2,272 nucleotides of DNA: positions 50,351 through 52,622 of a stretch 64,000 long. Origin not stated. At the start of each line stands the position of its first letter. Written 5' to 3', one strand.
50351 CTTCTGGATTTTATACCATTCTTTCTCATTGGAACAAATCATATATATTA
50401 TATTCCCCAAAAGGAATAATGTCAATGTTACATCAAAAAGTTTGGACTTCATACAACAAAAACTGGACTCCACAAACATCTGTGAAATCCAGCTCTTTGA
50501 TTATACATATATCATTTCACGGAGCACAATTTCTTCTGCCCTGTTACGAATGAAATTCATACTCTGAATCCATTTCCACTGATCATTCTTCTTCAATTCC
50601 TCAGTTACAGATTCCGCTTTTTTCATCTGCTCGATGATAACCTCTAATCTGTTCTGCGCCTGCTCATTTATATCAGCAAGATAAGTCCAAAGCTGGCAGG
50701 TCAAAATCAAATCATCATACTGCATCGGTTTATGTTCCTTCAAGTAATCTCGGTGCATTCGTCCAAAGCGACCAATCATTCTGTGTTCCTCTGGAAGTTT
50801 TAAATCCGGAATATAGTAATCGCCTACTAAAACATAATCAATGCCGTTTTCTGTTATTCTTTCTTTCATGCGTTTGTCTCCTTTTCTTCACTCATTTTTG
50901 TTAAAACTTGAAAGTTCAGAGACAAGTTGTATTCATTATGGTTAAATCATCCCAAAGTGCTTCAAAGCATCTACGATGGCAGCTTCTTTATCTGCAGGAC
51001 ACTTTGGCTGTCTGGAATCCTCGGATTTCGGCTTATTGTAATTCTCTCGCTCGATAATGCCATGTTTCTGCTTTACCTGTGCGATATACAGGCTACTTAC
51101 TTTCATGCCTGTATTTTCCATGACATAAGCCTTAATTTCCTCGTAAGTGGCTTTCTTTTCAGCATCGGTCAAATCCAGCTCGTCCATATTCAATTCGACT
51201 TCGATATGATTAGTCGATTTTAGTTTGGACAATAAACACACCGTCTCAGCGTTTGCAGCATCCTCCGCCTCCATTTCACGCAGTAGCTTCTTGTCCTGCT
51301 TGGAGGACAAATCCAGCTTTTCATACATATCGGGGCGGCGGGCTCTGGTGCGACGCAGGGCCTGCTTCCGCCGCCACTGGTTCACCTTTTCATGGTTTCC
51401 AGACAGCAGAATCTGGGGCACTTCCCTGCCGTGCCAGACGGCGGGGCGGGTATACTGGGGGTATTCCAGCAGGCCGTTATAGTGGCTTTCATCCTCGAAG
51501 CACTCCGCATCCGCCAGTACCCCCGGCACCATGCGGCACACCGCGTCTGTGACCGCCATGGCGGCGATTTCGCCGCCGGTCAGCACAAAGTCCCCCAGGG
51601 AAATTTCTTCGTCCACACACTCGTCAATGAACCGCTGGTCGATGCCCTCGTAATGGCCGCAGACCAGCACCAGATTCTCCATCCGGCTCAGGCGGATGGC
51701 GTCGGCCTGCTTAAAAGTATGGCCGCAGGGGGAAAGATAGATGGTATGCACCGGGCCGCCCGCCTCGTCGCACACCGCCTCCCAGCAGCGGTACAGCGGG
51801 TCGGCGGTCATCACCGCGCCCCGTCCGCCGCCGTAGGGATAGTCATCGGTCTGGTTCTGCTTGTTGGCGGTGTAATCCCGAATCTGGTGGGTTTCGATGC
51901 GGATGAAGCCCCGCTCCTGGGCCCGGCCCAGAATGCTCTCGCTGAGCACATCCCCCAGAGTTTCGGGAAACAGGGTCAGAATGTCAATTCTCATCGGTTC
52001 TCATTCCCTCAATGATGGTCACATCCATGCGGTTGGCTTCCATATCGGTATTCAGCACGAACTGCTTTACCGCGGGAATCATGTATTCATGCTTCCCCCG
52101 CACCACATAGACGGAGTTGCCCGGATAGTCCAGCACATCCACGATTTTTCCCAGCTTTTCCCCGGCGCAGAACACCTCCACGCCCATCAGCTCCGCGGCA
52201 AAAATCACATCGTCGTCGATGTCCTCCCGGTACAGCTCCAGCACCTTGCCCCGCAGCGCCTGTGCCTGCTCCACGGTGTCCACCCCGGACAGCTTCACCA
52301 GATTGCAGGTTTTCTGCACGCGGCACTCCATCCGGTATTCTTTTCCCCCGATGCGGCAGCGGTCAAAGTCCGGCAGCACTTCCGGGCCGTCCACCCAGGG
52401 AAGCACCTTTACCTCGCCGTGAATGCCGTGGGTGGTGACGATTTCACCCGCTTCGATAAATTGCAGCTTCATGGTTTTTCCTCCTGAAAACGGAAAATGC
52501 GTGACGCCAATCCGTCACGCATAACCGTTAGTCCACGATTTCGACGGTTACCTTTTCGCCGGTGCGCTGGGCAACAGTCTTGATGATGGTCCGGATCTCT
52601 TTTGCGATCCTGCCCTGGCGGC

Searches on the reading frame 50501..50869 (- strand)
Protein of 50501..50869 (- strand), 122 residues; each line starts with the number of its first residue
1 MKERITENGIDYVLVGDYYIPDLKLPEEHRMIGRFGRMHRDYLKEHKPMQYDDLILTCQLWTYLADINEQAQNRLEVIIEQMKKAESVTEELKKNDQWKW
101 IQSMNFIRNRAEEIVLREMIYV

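Call 9: search_protein_families(library=pfam, proteins=[window:50501-50869:-], max_evalue=0.01)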
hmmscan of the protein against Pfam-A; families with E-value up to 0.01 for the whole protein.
window:50501-50869:- (122 aa): 2 families
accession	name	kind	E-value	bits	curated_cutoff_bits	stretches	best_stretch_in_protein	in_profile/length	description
PF14198.11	TnpV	-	2.3e-44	150.4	27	1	12-120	2-111/111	Transposon-encoded protein TnpV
PF19537.4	DUF6061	-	0.0093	16.1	23.7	0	35-69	42-76/81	Family of unknown function (DUF6061)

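Call 34: find_encoding_contigs(protein=window:50501-50869:-, flank=10000, max_places=10)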
Protein window:50501-50869:- (122 aa): 23 contigs read that carry it; 10 places shown.
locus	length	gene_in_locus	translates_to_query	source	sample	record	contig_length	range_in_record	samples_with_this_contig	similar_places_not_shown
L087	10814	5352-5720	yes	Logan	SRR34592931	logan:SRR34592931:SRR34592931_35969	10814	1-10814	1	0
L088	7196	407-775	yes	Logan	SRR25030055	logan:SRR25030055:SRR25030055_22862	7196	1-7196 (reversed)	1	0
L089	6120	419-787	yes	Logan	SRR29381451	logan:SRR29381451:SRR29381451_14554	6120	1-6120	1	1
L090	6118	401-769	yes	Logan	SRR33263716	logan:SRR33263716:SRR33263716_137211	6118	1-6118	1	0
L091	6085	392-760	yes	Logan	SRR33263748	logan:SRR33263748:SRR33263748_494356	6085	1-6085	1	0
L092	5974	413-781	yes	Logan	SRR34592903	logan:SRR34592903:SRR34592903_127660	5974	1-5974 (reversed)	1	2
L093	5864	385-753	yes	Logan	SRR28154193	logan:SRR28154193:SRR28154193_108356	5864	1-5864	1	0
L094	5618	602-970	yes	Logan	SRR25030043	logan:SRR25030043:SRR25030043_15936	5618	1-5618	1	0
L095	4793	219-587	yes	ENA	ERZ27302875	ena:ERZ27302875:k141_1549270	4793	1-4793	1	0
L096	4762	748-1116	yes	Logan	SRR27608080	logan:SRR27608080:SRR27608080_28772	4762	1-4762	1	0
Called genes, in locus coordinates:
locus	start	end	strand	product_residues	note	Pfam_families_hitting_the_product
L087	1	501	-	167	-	?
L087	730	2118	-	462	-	PF01235:Na_Ala_symp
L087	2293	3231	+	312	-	PF01207:Dus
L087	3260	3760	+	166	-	PF01613:Flavin_Reduct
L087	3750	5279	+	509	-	PF05958:tRNA_U5-meth_tr, PF03602:Cons_hypoth95, PF05175:MTS (weak), PF06325:PrmA (weak), PF09445:Methyltransf_15 (weak), PF13847:Methyltransf_31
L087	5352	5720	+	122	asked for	PF14198:TnpV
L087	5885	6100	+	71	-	PF12728:HTH_17 (weak)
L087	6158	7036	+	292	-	-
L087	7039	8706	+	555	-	PF00004:AAA, PF17862:AAA_lid_3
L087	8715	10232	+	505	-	PF13488:Gly-zipper_Omp (weak)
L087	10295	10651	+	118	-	-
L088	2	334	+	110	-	?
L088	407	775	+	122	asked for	PF14198:TnpV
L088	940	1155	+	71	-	PF12728:HTH_17 (weak)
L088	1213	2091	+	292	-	-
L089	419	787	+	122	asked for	PF14198:TnpV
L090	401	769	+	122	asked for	PF14198:TnpV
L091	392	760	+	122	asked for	PF14198:TnpV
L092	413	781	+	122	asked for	PF14198:TnpV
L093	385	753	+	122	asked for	PF14198:TnpV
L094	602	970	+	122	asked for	PF14198:TnpV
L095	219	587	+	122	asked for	PF14198:TnpV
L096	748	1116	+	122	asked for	PF14198:TnpV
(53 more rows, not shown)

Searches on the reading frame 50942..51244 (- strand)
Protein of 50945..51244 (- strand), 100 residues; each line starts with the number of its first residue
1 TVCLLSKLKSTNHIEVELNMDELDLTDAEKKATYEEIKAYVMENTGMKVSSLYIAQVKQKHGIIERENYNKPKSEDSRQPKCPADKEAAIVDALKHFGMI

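Call 29: search_protein_families(library=pfam, proteins=[window:50942-51190:-], max_evalue=0.01)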
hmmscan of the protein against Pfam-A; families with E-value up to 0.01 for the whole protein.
window:50942-51190:- (82 aa): 0 families

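Call 45: search_protein_families(library=ncbifam, proteins=[window:50942-51190:-], max_evalue=0.001)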
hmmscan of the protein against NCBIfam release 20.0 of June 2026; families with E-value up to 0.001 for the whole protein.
window:50942-51190:- (82 aa): 0 families

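Call 47: find_homologous_proteins(query=window:50945-51244:-)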
Query seq(100 aa) (100 aa): 5225 proteins with E <= 0.001 among 5232 candidates; the best 120 are listed.
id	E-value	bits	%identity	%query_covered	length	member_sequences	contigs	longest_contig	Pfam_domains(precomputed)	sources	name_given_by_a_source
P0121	3.7e-57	208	98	100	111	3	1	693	-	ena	-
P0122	1.0e-56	207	98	100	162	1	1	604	PF05958.18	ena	-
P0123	2.4e-52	193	88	100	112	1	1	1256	-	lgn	-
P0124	3.2e-52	192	88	100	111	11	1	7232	-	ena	-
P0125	5.5e-51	188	87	100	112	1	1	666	-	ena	-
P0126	4.8e-50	185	87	99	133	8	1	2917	-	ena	-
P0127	7.5e-48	178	84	100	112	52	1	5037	-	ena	-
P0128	1.9e-47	177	83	100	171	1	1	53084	PF05958.18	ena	-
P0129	2.3e-47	177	85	100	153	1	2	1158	PF05958.18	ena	-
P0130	3.1e-47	176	84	100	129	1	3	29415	PF19537.5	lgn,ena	-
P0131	4.0e-47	176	83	100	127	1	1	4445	-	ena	-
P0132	7.8e-47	175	83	100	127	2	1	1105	-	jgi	jgi:23S rRNA (uracil1939-C5)-methyltransferase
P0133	9.9e-47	175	82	100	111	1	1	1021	-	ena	-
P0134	1.0e-46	175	80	100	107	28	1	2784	-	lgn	-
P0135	1.1e-46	175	83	100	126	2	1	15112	-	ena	-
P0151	4.7e-46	173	81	100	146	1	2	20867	PF05958.18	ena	-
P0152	5.4e-46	172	81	100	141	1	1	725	PF05958.18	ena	-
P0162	1.1e-45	171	81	100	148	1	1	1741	PF05958.18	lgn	-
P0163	1.4e-45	171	80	100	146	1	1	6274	PF05958.18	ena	-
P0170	2.5e-45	170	80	100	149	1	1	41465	PF05958.18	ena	-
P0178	5.6e-45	169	81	100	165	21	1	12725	PF05958.18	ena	-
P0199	1.3e-44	168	81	100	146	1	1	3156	PF05958.18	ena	-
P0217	2.3e-44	167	77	100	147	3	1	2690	PF05958.18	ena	-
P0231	3.5e-44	167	79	100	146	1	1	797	PF05958.18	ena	-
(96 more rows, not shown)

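Call 52: predict_structure(alignment_id=A1)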
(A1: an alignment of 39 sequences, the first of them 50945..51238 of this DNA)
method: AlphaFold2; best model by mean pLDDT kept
length: 98 residues; sequences in the alignment: 39
mean_pLDDT: 74.4   pTM: 0.62
mean pLDDT of the five models: 74.4, 73.1, 72.4, 70.8, 69.1
residues with pLDDT >= 90: 44; 70-90: 13; 50-70: 17; < 50: 24
segments of 3 or more residues with pLDDT < 50: 1-24
pLDDT, mean of each block of 10 residues (from residue 1): 37 43 57 96 95 91 66 73 97 92
secondary structure, 60 per line:
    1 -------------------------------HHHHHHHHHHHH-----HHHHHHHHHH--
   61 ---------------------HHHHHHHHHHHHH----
elements in order: H32-43 H49-58 H82-94

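Call 56: fold_search(model_id=the predicted structure, library=pdb)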
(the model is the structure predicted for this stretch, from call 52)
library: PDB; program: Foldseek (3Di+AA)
matches with E <= 10: 41; with E <= 0.001: 0
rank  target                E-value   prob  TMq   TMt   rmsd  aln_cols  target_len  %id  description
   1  1o5k_A                2.5e+00  0.33  0.39  0.15   4.6        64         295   11  Crystal structure of Dihydrodipicolinate synthase (TM1521) from Thermotoga maritima at 1.80 A resolution (released 2003-10-07)
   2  3pb2_A                3.8e+00  0.25  0.38  0.15   4.3        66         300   14  Characterisation of the first monomeric dihydrodipicolinate synthase variant reveals evolutionary insights (released 2011-11-23)
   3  3si9_B                3.8e+00  0.23  0.38  0.15   4.4        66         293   17  Crystal structure of Dihydrodipicolinate Synthase from Bartonella Henselae (released 2011-06-29)
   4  3pb0_A                3.8e+00  0.23  0.39  0.15   4.4        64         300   12  Characterisation of the first monomeric dihydrodipicolinate synthase variant reveals evolutionary insights (released 2011-11-23)
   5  3pb2_E                4.0e+00  0.21  0.39  0.15   4.6        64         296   12  Characterisation of the first monomeric dihydrodipicolinate synthase variant reveals evolutionary insights (released 2011-11-23)
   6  3pb2_C                4.5e+00  0.20  0.39  0.15   4.6        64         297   12  Characterisation of the first monomeric dihydrodipicolinate synthase variant reveals evolutionary insights (released 2011-11-23)
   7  6xgs_A                5.1e+00  0.14  0.36  0.14   4.9        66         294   18  Crystal Structure of Dihydrodipicolinate synthase (DHDPS) from Brucella suis 1330 (released 2020-07-08)
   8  2xgz_A                5.1e+00  0.05  0.19  0.06  10.7        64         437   17  Engineering the enolase active site pocket: Crystal structure of the S39N D321R mutant of yeast enolase 1 (released 2010-08-25)
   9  6npf_E                5.1e+00  0.04  0.20  0.06  10.3        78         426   17  Structure of E.coli enolase in complex with an analog of the natural product SF-2312 metabolite. (released 2019-11-27)
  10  6h4e_A                5.4e+00  0.11  0.31  0.13   5.4        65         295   17  Proteus mirabilis N-acetylneuraminate lyase (released 2019-06-26)
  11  2vc6_A                5.7e+00  0.18  0.40  0.16   4.3        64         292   11  Structure of MosA from S. meliloti with pyruvate bound (released 2008-06-17)
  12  9hle_C                5.7e+00  0.04  0.21  0.09  11.6        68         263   13  Structure of Mycobacterium tuberculosis SteB (Rv1698), a cell division regulator (released 2025-07-30)
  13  3pb2_B                6.1e+00  0.16  0.38  0.15   4.3        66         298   14  Characterisation of the first monomeric dihydrodipicolinate synthase variant reveals evolutionary insights (released 2011-11-23)
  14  5ktl_A                6.1e+00  0.15  0.38  0.15   4.9        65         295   12  Dihydrodipicolinate synthase from the industrial and evolutionarily important cyanobacteria Anabaena variabilis. (released 2016-11-30)
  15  7ko1_A                6.1e+00  0.08  0.28  0.11   5.6        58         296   21  Dihydrodipicolinate synthase (DHDPS) from C.jejuni, E88D mutant with pyruvate bound in the active site (released 2021-11-17)
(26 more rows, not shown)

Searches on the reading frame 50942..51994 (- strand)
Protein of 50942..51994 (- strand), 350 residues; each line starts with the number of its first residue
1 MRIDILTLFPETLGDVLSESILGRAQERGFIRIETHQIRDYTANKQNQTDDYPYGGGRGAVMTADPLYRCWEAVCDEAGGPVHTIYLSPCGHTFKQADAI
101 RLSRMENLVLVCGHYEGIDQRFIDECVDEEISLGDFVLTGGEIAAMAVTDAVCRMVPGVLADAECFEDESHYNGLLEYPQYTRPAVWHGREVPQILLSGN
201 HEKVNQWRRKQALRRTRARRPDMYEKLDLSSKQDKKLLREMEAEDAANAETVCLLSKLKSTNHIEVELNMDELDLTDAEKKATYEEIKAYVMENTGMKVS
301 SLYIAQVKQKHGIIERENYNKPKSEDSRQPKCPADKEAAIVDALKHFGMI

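Call 9: search_protein_families(library=pfam, proteins=[window:50942-51994:-], max_evalue=0.01)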
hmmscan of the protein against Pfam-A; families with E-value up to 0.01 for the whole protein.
window:50942-51994:- (350 aa): 1 family
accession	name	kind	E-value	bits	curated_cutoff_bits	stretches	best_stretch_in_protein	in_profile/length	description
PF01746.26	tRNA_m1G_MT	-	4e-61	206.6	27.3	1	23-221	2-195/195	tRNA (Guanine-1)-methyltransferase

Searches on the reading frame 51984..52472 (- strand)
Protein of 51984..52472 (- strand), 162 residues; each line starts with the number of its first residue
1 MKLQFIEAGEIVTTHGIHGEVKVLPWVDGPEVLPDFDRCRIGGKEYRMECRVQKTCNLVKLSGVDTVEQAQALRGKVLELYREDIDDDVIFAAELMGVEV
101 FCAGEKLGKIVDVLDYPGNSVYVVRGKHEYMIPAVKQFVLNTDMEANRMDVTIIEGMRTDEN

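Call 9: search_protein_families(library=pfam, proteins=[window:51984-52472:-], max_evalue=0.01)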
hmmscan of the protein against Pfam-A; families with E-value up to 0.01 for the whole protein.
window:51984-52472:- (162 aa): 3 families
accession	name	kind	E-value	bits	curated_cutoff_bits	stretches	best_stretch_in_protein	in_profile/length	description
PF01782.24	RimM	-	1.7e-13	51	23.5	1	8-83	2-83/84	RimM N-terminal domain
PF24986.1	PRC_RimM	-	1.7e-11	44.1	27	1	94-156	3-68/69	RimM PRC barrel domain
PF05239.21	PRC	-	3.2e-05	24.3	21.2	1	88-157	2-77/78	PRC-barrel domain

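Call 17: find_encoding_contigs(protein=window:51984-52472:-, flank=10000, max_places=10)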
Protein window:51984-52472:- (162 aa): 1 contig read that carries it; 1 place shown.
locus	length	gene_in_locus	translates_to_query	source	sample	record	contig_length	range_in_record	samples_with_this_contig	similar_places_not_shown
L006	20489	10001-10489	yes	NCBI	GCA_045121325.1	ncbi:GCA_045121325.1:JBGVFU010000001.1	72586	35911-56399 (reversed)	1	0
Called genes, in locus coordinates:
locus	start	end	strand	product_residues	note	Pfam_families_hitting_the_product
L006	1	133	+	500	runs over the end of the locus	PF01554:MatE (weak)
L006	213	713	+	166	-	PF02620:YceD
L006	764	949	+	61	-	PF01783:Ribosomal_L32p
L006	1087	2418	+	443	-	PF00009:GTP_EFTU, PF01926:MMR_HSR1, PF02421:FeoB_N, PF00009:GTP_EFTU, PF00071:Ras (weak), PF01926:MMR_HSR1, PF02421:FeoB_N, PF14714:KH_dom-like, +4 more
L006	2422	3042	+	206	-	PF02660:G3P_acyltransf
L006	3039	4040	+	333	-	PF01210:NAD_Gly3P_dh_N, PF02558:ApbA (weak), PF03807:F420_oxidored (weak), PF07479:NAD_Gly3P_dh_C, PF20618:GPD_NAD_C_bact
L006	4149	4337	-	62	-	PF00830:Ribosomal_L28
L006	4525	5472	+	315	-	PF02603:Hpr_kinase_N, PF07475:Hpr_kinase_C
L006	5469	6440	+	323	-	PF01479:S4 (weak), PF00849:PseudoU_synth_2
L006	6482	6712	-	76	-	-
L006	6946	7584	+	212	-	PF00583:Acetyltransf_1 (faint)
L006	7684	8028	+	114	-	PF04297:UPF0122, PF04545:Sigma70_r4, PF08281:Sigma70_r4_2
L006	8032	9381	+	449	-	PF02881:SRP54_N, PF00448:SRP54, PF02978:SRP_SPB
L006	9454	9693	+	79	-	PF00886:Ribosomal_S16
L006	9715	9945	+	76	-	PF13083:KH_KhpA-B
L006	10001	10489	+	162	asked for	PF01782:RimM, PF24986:PRC_RimM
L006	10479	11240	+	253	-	PF01746:tRNA_m1G_MT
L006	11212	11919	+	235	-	PF02146:SIR2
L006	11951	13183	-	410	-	PF06738:ThrE, PF12821:ThrE_2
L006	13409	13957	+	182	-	PF12822:ECF_trnsprt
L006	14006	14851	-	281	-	PF02645:DegV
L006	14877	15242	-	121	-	PF01638:HxlR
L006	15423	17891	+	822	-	PF00403:HMA, PF00122:E1-E2_ATPase, PF00702:Hydrolase, PF08282:Hydrolase_3 (faint), PF00403:HMA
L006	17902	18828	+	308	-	PF00561:Abhydrolase_1, PF12146:Hydrolase_4, PF12697:Abhydrolase_6 (weak)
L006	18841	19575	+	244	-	PF01416:PseudoU_synth_1, PF10105:DUF2344 (weak), PF01416:PseudoU_synth_1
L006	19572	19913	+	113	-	-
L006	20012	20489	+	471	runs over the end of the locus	PF01235:Na_Ala_symp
